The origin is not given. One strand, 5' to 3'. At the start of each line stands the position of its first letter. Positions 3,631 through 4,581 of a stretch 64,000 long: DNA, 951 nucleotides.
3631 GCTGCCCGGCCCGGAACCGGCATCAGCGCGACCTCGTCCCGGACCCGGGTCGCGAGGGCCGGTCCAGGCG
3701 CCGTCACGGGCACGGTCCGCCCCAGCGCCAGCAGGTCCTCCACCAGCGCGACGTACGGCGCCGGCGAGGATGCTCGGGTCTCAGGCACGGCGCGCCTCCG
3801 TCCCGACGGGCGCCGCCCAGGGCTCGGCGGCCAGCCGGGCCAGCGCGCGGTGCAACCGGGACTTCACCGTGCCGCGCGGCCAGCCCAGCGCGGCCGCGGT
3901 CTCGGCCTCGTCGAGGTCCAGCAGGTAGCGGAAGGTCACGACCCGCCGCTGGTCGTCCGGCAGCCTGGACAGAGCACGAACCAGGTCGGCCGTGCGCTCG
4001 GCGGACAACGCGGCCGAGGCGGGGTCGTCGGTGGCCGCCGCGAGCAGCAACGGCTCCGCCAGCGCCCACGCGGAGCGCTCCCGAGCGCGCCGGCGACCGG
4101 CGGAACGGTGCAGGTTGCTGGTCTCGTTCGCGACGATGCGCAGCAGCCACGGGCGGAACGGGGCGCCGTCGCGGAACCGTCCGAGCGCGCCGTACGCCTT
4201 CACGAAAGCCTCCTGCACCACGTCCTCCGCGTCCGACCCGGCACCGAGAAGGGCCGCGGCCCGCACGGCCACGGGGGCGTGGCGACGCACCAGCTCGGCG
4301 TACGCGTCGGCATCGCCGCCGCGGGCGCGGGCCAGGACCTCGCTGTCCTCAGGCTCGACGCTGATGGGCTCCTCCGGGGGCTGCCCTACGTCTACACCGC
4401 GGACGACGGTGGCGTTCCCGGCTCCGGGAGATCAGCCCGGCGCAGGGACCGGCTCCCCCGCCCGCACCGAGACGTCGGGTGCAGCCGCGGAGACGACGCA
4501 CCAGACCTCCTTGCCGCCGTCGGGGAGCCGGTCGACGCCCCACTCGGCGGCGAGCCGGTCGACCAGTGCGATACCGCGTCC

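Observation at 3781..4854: RsbW-like kinase and ECF sigma factor share one frame across a single TGA; the sigma's conserved N-terminus has no canonical start codon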

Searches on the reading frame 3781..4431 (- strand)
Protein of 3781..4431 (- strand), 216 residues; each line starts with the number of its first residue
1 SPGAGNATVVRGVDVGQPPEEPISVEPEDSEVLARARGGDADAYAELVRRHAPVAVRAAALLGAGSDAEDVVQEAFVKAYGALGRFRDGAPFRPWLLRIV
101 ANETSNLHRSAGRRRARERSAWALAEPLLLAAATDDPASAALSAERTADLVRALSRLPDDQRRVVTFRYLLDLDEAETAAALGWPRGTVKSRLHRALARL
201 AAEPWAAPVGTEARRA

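Call 4: search_protein_families(library=ncbifam, proteins=[window:3781-4431:-], max_evalue=0.01)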
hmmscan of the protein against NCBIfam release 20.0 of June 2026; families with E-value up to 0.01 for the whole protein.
window:3781-4431:- (216 aa): 87 families (the best 25 are shown)
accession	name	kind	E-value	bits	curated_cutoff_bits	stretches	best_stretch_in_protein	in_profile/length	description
NF008888.0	PRK11922.1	equivalog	4.5e-32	111.5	204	1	25-198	13-190/231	RNA polymerase sigma factor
TIGR02983.1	SigE-fam_strep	subfamily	6.2e-31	107.5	141.55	1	40-203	4-157/162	SigE family RNA polymerase sigma factor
NF009166.1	PRK12513.1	equivalog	6e-29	101.1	206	1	26-202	6-184/193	RNA polymerase sigma factor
NF007225.0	PRK09643.1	equivalog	3.1e-28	98.9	190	1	26-202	11-180/204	RNA polymerase sigma factor SigM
TIGR02937.1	sigma70-ECF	superfamily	1.4e-25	89.9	42.9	1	42-201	1-162/165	sigma-70 family RNA polymerase sigma factor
NF009171.0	PRK12518.1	equivalog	4.3e-23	82.1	208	1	26-200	11-180/191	RNA polymerase sigma factor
TIGR02939.1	RpoE_Sigma70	equivalog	3.1e-22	79.5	236.15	1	27-198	5-180/190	RNA polymerase sigma factor RpoE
NF009195.0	PRK12543.1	subfamily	8.2e-22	77.6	197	1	29-204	7-178/192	RNA polymerase sigma factor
TIGR02984.1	Sig-70_plancto1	subfamily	3.7e-21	75.6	183.75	1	36-200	1-184/189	RNA polymerase sigma-70 factor, Planctomycetaceae-specific subfamily 1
NF007230.0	PRK09648.1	subfamily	4.6e-21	75.5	209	1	30-203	14-188/195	RNA polymerase sigma factor ShbA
NF007223.0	PRK09641.1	equivalog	1.2e-20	74.1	209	1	33-196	9-176/187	RNA polymerase sigma factor SigW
NF004113.0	PRK05602.1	equivalog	2e-20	73.3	208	1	26-200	29-197/211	RNA polymerase sigma factor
NF007216.0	PRK09638.1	equivalog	2.1e-20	73.2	194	1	27-203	3-173/180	RNA polymerase sigma factor SigY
NF009185.0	PRK12533.1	equivalog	1.5e-19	70.6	248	1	41-203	28-192/231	RNA polymerase sigma factor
TIGR02947.1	SigH_actino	hypoth_equivalog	2.2e-19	69.9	251.55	1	64-200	34-175/193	RNA polymerase sigma-70 factor, TIGR02947 family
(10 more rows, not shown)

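Call 5: search_protein_families(library=pfam, proteins=[window:3781-4431:-], max_evalue=0.01)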
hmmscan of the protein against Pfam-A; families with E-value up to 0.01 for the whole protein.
window:3781-4431:- (216 aa): 4 families
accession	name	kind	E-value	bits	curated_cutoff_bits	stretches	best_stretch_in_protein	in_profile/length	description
PF08281.18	Sigma70_r4_2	-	4.9e-17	61.8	25.7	1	149-200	3-54/54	Sigma-70, region 4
PF04542.20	Sigma70_r2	-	4.1e-15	55.8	24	1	47-114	1-71/71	Sigma-70 region 2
PF04545.22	Sigma70_r4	-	1.3e-11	44.2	24.1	1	153-200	1-48/50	Sigma-70, region 4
PF07638.17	Sigma70_ECF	-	0.0003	21.2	21.1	1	145-202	124-181/185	ECF sigma factor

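Call 6: find_homologous_proteins(query=window:3784-4365:-)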
Query window:3784-4365:- (194 aa): 7490 proteins with E <= 0.001 among 8000 candidates; the best 120 are listed.
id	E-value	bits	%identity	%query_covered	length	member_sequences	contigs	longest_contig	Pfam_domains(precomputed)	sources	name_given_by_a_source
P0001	5.2e-89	315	95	84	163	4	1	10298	PF04545.23,PF04542.21,PF08281.19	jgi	jgi:RNA polymerase sigma-70 factor (ECF subfamily)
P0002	8.2e-85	301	81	98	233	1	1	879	PF04545.23,PF04542.21,PF08281.19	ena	-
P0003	9.6e-80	285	74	99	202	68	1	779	PF04545.23,PF04542.21,PF08281.19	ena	-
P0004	4.5e-79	282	84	86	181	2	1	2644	PF04545.23,PF04542.21,PF08281.19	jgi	jgi:RNA polymerase sigma-70 factor (ECF subfamily)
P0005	7.9e-79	282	78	92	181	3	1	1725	PF04545.23,PF04542.21,PF08281.19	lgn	-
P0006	2.3e-78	280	74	97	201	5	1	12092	PF04545.23,PF04542.21,PF08281.19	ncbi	ncbi:MAG TPA: sigma-70 family RNA polymerase sigma factor [Actinomycetes bacterium]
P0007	4.7e-78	279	77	93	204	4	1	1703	PF04545.23,PF04542.21,PF08281.19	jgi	jgi:RNA polymerase sigma-70 factor (ECF subfamily)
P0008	5.2e-78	279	78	89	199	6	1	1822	PF04545.23,PF04542.21,PF08281.19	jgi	jgi:RNA polymerase sigma-70 factor (ECF subfamily)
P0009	1.5e-77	278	77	89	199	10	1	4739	PF04545.23,PF04542.21,PF08281.19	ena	-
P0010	1.6e-77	277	72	99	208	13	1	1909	PF04545.23,PF04542.21,PF08281.19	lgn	-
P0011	1.8e-77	277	77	89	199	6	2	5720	PF04545.23,PF04542.21,PF08281.19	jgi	jgi:RNA polymerase sigma factor (sigma-70 family)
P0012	2.9e-77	277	77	89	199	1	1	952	PF04545.23,PF04542.21,PF08281.19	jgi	jgi:RNA polymerase sigma factor (sigma-70 family)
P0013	2.9e-77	277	79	91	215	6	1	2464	PF04545.23,PF04542.21,PF08281.19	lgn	-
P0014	4.5e-77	276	77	93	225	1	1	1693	PF04545.23,PF04542.21,PF08281.19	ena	-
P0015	7.8e-77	275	77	89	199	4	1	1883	PF04545.23,PF04542.21,PF08281.19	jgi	jgi:RNA polymerase sigma factor (sigma-70 family)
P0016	8.7e-77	275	75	94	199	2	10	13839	PF04545.23,PF04542.21,PF08281.19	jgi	jgi:RNA polymerase sigma factor (sigma-70 family)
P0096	2.7e-71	257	74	92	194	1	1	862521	PF04545.23,PF04542.21,PF08281.19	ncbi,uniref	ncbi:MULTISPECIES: RNA polymerase sigma factor [unclassified Nocardioides]|uniref:RNA polymerase sig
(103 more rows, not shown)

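Call 9: find_related_loci(query=A1, collection=genome_contigs, flank=3000)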
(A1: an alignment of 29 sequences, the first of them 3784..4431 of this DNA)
Query A1 (216 aa) in genome_contigs; peptide patterns used: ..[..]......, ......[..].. (x = any residue, [..] = any of these).
600 stretches matched a pattern (row limit reached: there are more); 490 encode a relative of the query (tblastn E <= 1e-3); the best 80 are kept; 80 distinct loci.
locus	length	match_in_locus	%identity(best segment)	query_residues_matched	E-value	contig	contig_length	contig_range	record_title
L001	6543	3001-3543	82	23-203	5e-81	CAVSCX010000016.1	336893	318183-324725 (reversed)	MAG: uncultured Actinomycetota bacterium isolate MFD02581.bin.1.279 genome assembly, contig: contig_2439, whole genome s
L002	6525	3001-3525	78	28-203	5e-79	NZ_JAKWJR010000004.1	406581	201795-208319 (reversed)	Nocardioides sp. SR21 Scaffold4, whole genome shotgun sequence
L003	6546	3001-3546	72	21-202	1e-78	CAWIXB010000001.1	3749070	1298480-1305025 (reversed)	MAG: uncultured Actinomycetota bacterium isolate MFD04935.bin.1.3 genome assembly, contig: contig_2055, whole genome sho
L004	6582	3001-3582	74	23-215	6e-77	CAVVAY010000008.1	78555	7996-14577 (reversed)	MAG: uncultured Actinomycetota bacterium isolate MFD04212.bin.1.215 genome assembly, contig: contig_6842, whole genome s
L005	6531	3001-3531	74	23-200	1e-76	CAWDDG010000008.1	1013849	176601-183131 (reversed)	MAG: uncultured Actinomycetota bacterium isolate MFD04850.bin.1.275 genome assembly, contig: contig_46588, whole genome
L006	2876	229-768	76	23-202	2e-76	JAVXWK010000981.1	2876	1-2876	MAG: Pseudonocardiales bacterium isolate BP_312 scaffold_2042993, whole genome shotgun sequence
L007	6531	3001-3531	72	23-200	6e-75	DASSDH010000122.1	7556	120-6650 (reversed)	MAG TPA_asm: Jiangellaceae bacterium isolate SMAG_U945 k141_149758, whole genome shotgun sequence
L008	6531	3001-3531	74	23-200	2e-76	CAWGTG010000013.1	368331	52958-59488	MAG: uncultured Actinomycetota bacterium isolate MFD04212.bin.2.2 genome assembly, contig: contig_380, whole genome shot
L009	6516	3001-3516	79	28-200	3e-72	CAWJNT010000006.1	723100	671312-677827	MAG: uncultured Actinomycetota bacterium isolate MFD02840.bin.1.77 genome assembly, contig: contig_44055, whole genome s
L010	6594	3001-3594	67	4-201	7e-71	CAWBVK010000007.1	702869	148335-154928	MAG: uncultured Actinomycetota bacterium isolate MFD07386.bin.2.54 genome assembly, contig: contig_23615, whole genome s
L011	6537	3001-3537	72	23-202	2e-68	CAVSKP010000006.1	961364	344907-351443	MAG: uncultured Actinomycetota bacterium isolate MFD09212.bin.1.133 genome assembly, contig: contig_6042, whole genome s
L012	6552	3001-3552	70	15-200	5e-67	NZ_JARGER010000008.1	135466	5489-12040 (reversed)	Nocardioides sp. YIM 152315 Scaffold8, whole genome shotgun sequence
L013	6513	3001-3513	75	28-200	2e-65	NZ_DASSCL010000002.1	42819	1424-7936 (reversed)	MAG: Nocardioides sp. isolate SMAG_U920 k141_1739778, whole genome shotgun sequence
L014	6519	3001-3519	65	28-200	2e-63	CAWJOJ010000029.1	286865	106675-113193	MAG: uncultured Actinomycetota bacterium isolate MFD02840.bin.2.17 genome assembly, contig: contig_4802, whole genome sh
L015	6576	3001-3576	62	23-214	2e-62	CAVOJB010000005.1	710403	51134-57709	MAG: uncultured Actinomycetota bacterium isolate MFD10113.bin.2.184 genome assembly, contig: contig_16382, whole genome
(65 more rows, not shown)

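Call 13: find_encoding_contigs(protein=P0001, flank=4000, max_places=3)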
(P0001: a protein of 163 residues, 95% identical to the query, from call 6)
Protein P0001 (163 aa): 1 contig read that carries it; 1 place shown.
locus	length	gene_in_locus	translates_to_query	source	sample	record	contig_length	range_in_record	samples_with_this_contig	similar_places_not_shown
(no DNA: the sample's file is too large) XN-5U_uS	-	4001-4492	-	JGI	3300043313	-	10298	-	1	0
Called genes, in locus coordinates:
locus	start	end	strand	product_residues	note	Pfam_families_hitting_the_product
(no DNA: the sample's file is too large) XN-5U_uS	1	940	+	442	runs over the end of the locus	PF04932:Wzy_C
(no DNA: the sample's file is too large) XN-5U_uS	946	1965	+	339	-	PF04185:Phosphoesterase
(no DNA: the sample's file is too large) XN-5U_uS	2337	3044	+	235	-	PF01590:GAF, PF13185:GAF_2 (weak), PF03861:ANTAR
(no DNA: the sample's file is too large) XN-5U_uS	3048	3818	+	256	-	PF13185:GAF_2, PF01590:GAF, PF13492:GAF_3, PF03861:ANTAR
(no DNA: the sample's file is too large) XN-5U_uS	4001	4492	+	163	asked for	PF04542:Sigma70_r2, PF08281:Sigma70_r4_2, PF04545:Sigma70_r4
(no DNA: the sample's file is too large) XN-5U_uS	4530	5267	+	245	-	-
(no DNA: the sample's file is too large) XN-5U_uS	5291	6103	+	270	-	-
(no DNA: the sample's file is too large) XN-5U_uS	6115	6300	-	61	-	-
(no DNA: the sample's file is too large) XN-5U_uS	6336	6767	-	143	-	PF20139:DUF6529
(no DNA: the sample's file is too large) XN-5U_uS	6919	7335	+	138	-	PF00027:cNMP_binding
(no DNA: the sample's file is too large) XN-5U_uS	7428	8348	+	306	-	-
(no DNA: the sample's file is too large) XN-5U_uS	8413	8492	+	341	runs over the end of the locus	PF13469:Sulfotransfer_3, PF00685:Sulfotransfer_1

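Call 14: find_encoding_contigs(protein=P0003, flank=1000, max_places=3)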
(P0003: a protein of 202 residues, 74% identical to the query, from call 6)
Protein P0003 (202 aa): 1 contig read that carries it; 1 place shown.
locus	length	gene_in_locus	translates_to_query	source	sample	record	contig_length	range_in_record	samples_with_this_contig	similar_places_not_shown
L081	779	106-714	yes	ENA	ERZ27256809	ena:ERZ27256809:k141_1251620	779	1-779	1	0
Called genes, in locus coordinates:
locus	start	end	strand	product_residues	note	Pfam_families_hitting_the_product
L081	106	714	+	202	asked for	PF04542:Sigma70_r2, PF08281:Sigma70_r4_2, PF04545:Sigma70_r4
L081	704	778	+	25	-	?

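Call 18: find_encoding_contigs(protein=P0096, flank=1500, max_places=2)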
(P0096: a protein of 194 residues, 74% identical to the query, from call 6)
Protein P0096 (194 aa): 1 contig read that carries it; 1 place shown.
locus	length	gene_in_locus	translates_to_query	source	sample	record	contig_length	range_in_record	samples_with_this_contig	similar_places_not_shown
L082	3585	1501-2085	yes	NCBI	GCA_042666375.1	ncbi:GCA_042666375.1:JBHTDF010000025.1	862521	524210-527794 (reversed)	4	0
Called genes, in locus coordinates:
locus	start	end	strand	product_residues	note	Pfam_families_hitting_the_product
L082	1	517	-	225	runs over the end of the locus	PF05368:NmrA (faint), PF13460:NAD_binding_10 (weak)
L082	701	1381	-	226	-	-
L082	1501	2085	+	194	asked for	PF04542:Sigma70_r2, PF08281:Sigma70_r4_2, PF04545:Sigma70_r4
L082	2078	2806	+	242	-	-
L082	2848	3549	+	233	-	-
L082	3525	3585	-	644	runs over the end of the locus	PF02538:Hydantoinase_B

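Call 19: find_encoding_contigs(protein=P0006, flank=1500, max_places=2)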
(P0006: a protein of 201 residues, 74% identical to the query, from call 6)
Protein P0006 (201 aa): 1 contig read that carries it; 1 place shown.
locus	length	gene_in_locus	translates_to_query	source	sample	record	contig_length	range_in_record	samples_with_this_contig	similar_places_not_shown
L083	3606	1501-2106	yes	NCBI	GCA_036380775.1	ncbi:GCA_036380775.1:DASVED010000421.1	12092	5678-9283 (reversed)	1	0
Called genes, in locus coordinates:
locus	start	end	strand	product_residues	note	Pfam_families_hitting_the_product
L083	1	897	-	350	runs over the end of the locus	PF04542:Sigma70_r2, PF04545:Sigma70_r4, PF08281:Sigma70_r4_2, PF13577:SnoaL_4 (weak), PF12680:SnoaL_2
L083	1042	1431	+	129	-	PF00903:Glyoxalase (faint), PF22677:Ble-like_N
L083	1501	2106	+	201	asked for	PF04542:Sigma70_r2, PF08281:Sigma70_r4_2, PF04545:Sigma70_r4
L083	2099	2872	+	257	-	-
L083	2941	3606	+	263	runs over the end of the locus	-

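Call 26: search_solved_structures(query=window:3784-4365:-, max_evalue=0.00001, show_alignments=2)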
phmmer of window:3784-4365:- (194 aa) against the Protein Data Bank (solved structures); distinct sequences matched with E-value up to 0.00001: 23.
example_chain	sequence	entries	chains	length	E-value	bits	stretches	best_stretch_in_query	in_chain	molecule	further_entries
1or7_A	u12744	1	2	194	2.6e-20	76.3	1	7-176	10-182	RNA polymerase sigma-E factor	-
6jbq_F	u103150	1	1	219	4e-20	75.7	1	7-176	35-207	ECF RNA polymerase sigma-E factor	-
8z6g_B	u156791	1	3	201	1.4e-18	70.7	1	4-176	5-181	RNA polymerase sigma factor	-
6in7_B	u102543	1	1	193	1.4e-18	70.6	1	4-176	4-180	RNA polymerase sigma-H factor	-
4cxf_A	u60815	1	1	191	6.5e-18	68.5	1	5-180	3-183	RNA POLYMERASE SIGMA FACTOR CNRH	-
5wuq_A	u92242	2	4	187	3e-16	63.1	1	12-177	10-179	ECF RNA polymerase sigma factor SigW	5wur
9m9d_F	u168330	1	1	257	2.6e-15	60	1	20-178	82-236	ECF RNA polymerase sigma factor SigE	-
9m9e_F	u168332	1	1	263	2.7e-15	59.9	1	20-178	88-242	ECF RNA polymerase sigma factor SigE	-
9m98_F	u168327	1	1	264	2.8e-15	59.9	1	20-178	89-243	ECF RNA polymerase sigma factor SigE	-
6jcy_F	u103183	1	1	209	3.6e-14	56.3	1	43-178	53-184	ECF RNA polymerase sigma factor SigH,ECF RNA polymerase sigma factor SigE,ECF RNA polymera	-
5zx2_F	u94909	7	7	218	2.2e-13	53.7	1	43-178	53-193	ECF RNA polymerase sigma factor SigH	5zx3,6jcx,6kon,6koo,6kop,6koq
2map_A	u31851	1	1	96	3.9e-11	46.4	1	6-92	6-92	RNA polymerase sigma factor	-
2mao_A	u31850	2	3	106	4.6e-11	46.2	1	6-92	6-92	RNA polymerase sigma factor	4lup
6dxo_A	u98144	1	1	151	9.4e-11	45.1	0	124-179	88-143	RNA polymerase ECF-subfamily sigma factor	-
9isn_F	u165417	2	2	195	9.6e-11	45.1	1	11-180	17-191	ECF sigma factor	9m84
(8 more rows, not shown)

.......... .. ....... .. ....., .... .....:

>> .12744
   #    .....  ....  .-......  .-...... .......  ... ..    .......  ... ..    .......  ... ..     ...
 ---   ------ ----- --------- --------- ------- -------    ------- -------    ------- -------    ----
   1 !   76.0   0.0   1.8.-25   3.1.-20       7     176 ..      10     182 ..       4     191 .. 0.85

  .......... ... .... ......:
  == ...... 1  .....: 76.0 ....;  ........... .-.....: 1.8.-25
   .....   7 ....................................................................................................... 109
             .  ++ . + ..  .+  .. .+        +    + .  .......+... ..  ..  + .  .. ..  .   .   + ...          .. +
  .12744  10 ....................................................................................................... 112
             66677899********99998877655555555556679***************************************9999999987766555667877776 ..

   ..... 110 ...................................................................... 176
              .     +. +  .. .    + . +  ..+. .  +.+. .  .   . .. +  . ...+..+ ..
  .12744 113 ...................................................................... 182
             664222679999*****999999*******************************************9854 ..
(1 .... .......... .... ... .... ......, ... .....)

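Call 29: find_related_loci(query=A1, collection=metagenome_contigs, flank=2500)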
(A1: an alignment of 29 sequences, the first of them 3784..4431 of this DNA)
Query A1 (216 aa) in metagenome_contigs; peptide patterns used: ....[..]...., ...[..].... (x = any residue, [..] = any of these).
600 stretches matched a pattern (row limit reached: there are more); 284 encode a relative of the query (tblastn E <= 1e-3); the best 80 are kept; 80 distinct loci.
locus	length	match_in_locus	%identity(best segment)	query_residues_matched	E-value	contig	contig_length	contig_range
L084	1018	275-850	72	21-215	8e-87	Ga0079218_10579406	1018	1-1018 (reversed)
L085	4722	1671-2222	72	17-201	7e-79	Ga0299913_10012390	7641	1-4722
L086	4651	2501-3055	73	23-206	2e-78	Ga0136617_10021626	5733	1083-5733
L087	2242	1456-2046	68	2-200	8e-80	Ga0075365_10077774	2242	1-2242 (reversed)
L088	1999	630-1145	77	28-200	2e-80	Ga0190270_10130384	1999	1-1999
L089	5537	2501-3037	72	23-201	2e-77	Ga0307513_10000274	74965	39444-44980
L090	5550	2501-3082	72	23-215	4e-71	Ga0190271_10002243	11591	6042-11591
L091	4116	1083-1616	75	23-201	1e-68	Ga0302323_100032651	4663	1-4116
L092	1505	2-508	70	29-200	7e-67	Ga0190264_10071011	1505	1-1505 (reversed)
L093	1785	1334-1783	72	28-178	5e-64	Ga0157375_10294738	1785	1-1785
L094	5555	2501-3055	64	29-203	3e-60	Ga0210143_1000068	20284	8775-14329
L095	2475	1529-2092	61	28-212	1e-60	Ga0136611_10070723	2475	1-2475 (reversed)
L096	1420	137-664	62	23-200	9e-63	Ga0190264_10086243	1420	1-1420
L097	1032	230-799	60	28-214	1e-63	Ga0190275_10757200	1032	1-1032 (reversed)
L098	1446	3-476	70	40-200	1e-61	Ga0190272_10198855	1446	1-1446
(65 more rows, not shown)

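Call 53: find_encoding_contigs(protein=P0016, flank=400, max_places=3)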
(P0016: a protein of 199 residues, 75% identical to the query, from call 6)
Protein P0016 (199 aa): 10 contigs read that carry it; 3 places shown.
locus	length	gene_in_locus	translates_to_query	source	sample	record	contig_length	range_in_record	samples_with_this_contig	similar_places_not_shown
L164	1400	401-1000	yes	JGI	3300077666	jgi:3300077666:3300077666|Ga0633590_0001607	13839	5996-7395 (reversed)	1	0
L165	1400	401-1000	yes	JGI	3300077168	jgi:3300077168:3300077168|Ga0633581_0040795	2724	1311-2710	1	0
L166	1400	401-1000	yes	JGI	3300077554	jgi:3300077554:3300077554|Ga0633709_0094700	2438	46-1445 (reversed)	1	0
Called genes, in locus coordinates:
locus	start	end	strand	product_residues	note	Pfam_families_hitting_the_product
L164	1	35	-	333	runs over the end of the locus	PF03631:Virul_fac_BrkB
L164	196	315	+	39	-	-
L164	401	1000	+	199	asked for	PF04542:Sigma70_r2, PF08281:Sigma70_r4_2, PF04545:Sigma70_r4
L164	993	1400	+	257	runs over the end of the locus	-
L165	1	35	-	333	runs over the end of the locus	PF03631:Virul_fac_BrkB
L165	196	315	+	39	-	-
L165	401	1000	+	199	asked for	PF04542:Sigma70_r2, PF08281:Sigma70_r4_2, PF04545:Sigma70_r4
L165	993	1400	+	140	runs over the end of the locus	?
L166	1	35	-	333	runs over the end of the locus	PF03631:Virul_fac_BrkB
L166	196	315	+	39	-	-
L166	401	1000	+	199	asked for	PF04542:Sigma70_r2, PF08281:Sigma70_r4_2, PF04545:Sigma70_r4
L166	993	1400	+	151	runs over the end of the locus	?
